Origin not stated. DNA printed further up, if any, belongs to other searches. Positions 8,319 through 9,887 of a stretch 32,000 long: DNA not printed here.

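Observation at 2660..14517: SusC/SusD locus with no carbohydrate-active enzymes: eight co-directional genes encoding secreted redox- and metal-motif proteins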

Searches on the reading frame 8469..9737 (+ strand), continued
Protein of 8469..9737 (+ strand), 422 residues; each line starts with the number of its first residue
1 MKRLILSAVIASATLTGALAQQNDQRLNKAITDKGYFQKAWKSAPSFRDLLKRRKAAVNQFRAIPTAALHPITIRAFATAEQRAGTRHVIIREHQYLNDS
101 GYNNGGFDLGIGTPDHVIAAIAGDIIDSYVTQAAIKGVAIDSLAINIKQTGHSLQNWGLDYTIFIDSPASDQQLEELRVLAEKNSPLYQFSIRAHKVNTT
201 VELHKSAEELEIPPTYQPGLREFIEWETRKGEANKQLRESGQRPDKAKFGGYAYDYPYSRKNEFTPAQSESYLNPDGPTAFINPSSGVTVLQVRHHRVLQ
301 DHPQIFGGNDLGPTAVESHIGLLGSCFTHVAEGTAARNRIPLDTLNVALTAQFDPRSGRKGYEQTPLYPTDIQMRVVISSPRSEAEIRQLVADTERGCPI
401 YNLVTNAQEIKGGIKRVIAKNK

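Call 61: search_protein_families(library=pfam, proteins=[L040:1448-3475:+, L045:4001-5464:+, L012:358-1566:+, L057:17266-18522:+, L057:1858-2256:+, L022:1822-2376:-, L031:1915-4500:+, L005:1934-3226:+, L046:14288-15841:+, L022:145-1572:-], max_evalue=0.001)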
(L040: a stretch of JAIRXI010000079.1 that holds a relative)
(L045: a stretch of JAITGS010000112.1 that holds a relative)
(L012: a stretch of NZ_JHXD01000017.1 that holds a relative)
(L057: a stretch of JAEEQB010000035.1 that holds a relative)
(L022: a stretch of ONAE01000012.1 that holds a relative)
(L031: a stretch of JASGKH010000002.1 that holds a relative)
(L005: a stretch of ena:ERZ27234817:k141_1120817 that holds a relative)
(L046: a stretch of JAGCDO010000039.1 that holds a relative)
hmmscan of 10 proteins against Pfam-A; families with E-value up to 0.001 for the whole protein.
L040:1448-3475:+ (675 aa): 3 families
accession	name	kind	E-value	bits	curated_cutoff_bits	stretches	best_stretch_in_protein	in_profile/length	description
PF00326.27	Peptidase_S9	-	2.9e-55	187.5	22.6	1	459-669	3-212/213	Prolyl oligopeptidase family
PF02129.25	Peptidase_S15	-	5.9e-07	29.9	23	1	430-558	10-134/262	X-Pro dipeptidyl-peptidase (S15 family)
PF05448.18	AXE1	-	2.5e-06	26.9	21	1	407-547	51-203/321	Acetyl xylan esterase (AXE1)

L045:4001-5464:+ (487 aa): 2 families
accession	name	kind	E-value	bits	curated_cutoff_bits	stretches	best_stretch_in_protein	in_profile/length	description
PF01546.33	Peptidase_M20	-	6.5e-12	46.2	24.6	1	106-343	4-113/206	Peptidase family M20/M25/M40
PF07687.19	M20_dimer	-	6.9e-10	39.3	21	1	212-307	7-104/107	Peptidase dimerisation domain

L012:358-1566:+ (402 aa): 1 family
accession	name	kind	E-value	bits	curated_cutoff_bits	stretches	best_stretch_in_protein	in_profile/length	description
PF00375.23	SDF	-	3e-90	303.5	27.9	1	8-392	6-386/387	Sodium:dicarboxylate symporter family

L057:17266-18522:+ (418 aa): 1 family
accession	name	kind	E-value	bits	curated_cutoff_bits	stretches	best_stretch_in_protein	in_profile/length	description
PF03417.21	AAT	-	3.3e-06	27.4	23.2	1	38-217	5-170/225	Acyl-coenzyme A:6-aminopenicillanic acid acyl-transferase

L057:1858-2256:+ (132 aa): 1 family
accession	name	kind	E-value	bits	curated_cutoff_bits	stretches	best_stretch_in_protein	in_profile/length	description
PF14464.11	Prok-JAB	-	1.1e-24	87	25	1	4-111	1-104/114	Prokaryotic homologs of the JAB domain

L022:1822-2376:- (184 aa): 2 families
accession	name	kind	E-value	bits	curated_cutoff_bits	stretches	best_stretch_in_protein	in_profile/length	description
PF13686.11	DrsE_2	-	1.4e-40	139.2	25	1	28-176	1-148/156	DsrE/DsrF/DrsH-like family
PF02635.20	DsrE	-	8e-06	26.5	22.7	0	121-164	53-96/116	DsrE/DsrF-like family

L031:1915-4500:+ (861 aa): 1 family
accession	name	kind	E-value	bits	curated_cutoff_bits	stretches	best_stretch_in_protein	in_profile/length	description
PF00246.29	Peptidase_M14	-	4.5e-17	63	21.6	1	71-235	1-136/286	Zinc carboxypeptidase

L005:1934-3226:+ (430 aa): 5 families
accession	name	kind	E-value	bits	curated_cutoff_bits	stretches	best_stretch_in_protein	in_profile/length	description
PF01053.26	Cys_Met_Meta_PP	-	1.4e-134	448.9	27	1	10-428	1-381/381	Cys/Met metabolism PLP-dependent enzyme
PF00155.27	Aminotran_1_2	-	1.9e-07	31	19.7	1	66-225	43-233/361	Aminotransferase class I and II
PF01041.23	DegT_DnrJ_EryC1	-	2.4e-07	30.8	19.8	1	70-187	29-146/360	DegT/DnrJ/EryC1/StrS aminotransferase family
PF00266.25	Aminotran_5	-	4.8e-06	26.2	21.5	1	90-219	71-209/371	Aminotransferase class-V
PF01212.27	Beta_elim_lyase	-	8.7e-05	22.4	27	1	67-187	34-169/288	Beta-eliminating lyase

L046:14288-15841:+ (517 aa): 1 family
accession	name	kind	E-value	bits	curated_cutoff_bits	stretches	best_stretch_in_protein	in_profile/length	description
PF00450.28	Peptidase_S10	-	4.1e-09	36.8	21.9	1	68-234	27-160/420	Serine carboxypeptidase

L022:145-1572:- (475 aa): 2 families
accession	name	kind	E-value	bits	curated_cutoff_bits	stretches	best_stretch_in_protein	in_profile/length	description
PF19307.5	SrpI-like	-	2.5e-107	358.1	22.8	1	209-462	4-253/254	Type 2A encapsulin shell protein SrpI-like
PF00027.35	cNMP_binding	-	4.7e-14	52.5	27.5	1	111-190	8-87/89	Cyclic nucleotide-binding domain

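Call 65: predict_structure(alignment_id=A2)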
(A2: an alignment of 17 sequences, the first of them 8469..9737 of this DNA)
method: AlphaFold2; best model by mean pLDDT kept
length: 422 residues; sequences in the alignment: 17
mean_pLDDT: 80.1   pTM: 0.78
mean pLDDT of the five models: 80.1, 79.3, 77.6, 77.3, 76.7
residues with pLDDT >= 90: 190; 70-90: 136; 50-70: 53; < 50: 43
segments of 3 or more residues with pLDDT < 50: 17-23, 101-108, 246-271
pLDDT, mean of each block of 10 residues (from residue 1): 70 52 53 70 85 92 91 88 67 73 43 83 95 96 90 84 94 97 95 95 88 64 78 75 51 35 42 67 87 81 83 90 89 89 91 93 94 96 96 93 93 84 42
secondary structure, 60 per line:
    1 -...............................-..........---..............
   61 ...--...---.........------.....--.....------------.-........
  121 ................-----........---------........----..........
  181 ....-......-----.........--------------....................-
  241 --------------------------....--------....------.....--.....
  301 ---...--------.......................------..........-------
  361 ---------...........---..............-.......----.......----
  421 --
elements in order: H2-32 H34-43 H47-63 E72-80 E87-91 E94-98 H113-136 E142-149 E159-166 H171-184 H186-191 E197-205 H220-239 H267-270 E279-282 E289-293 E296-300 H315-337 E344-353 E370-380 H384-397 H399-405 E410-416

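Call 69: fold_search(model_id=the predicted structure, library=pdb)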
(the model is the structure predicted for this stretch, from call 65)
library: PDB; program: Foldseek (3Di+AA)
matches with E <= 10: 389; with E <= 0.001: 17
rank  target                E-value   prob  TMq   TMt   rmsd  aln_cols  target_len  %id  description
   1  1lql_A                2.7e-05  1.00  0.27  0.76  11.6       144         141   19  Crystal structure of OsmC like protein from Mycoplasma pneumoniae (released 2003-08-05)
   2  1lql_C                3.0e-05  1.00  0.27  0.72  11.6       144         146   19  Crystal structure of OsmC like protein from Mycoplasma pneumoniae (released 2003-08-05)
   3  1lql_J                1.0e-04  1.00  0.26  0.73  11.6       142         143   19  Crystal structure of OsmC like protein from Mycoplasma pneumoniae (released 2003-08-05)
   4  6mjn_A                1.6e-04  1.00  0.26  0.69  10.6       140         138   14  Crystal structure of an organic hydroperoxide resistance protein OsmC, predicted redox protein, regulator of sulfide b (released 2018-10-03)
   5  2onf_A                1.7e-04  1.00  0.24  0.68  10.9       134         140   23  Crystal structure of a putative osmotically inducible protein c (ta0195) from thermoplasma acidophilum at 1.70 A resol (released 2007-02-06)
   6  2opl_B                1.8e-04  1.00  0.24  0.51   5.5       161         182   19  Crystal structure of an osmc-like protein (gsu2788) from geobacter sulfurreducens at 1.50 A resolution (released 2007-02-13)
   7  2opl_A                1.8e-04  1.00  0.23  0.49   7.7       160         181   19  Crystal structure of an osmc-like protein (gsu2788) from geobacter sulfurreducens at 1.50 A resolution (released 2007-02-13)
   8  3i07_A                2.9e-04  1.00  0.22  0.56   8.6       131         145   17  Crystal structure of a putative organic hydroperoxide resistance protein from Vibrio cholerae O1 biovar eltor str. N16 (released 2009-08-11)
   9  6mjn_D                3.2e-04  1.00  0.24  0.65   8.8       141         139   14  Crystal structure of an organic hydroperoxide resistance protein OsmC, predicted redox protein, regulator of sulfide b (released 2018-10-03)
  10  6mjn_B                4.8e-04  1.00  0.22  0.59  11.6       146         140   14  Crystal structure of an organic hydroperoxide resistance protein OsmC, predicted redox protein, regulator of sulfide b (released 2018-10-03)
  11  6eb4_A                5.1e-04  1.00  0.23  0.59   9.1       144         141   15  OhrB (Organic Hydroperoxide Resistance protein) from Chromobacterium violaceum (released 2020-02-05)
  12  1n2f_A                5.4e-04  1.00  0.22  0.55   9.3       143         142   15  CRYSTAL STRUCTURE OF P. AERUGINOSA OHR (released 2002-12-25)
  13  3lus_A                6.0e-04  1.00  0.23  0.59   8.1       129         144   17  Crystal structure of a putative organic hydroperoxide resistance protein with molecule of captopril bound in one of th (released 2010-04-21)
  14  6ebc_B                7.2e-04  1.00  0.23  0.58   9.1       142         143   15  OhrB (Organic Hydroperoxide Resistance protein) wild type from Chromobacterium violaceum and reduced by DTT (released 2020-02-12)
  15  6eb4_B                8.0e-04  1.00  0.22  0.56   9.3       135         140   16  OhrB (Organic Hydroperoxide Resistance protein) from Chromobacterium violaceum (released 2020-02-05)
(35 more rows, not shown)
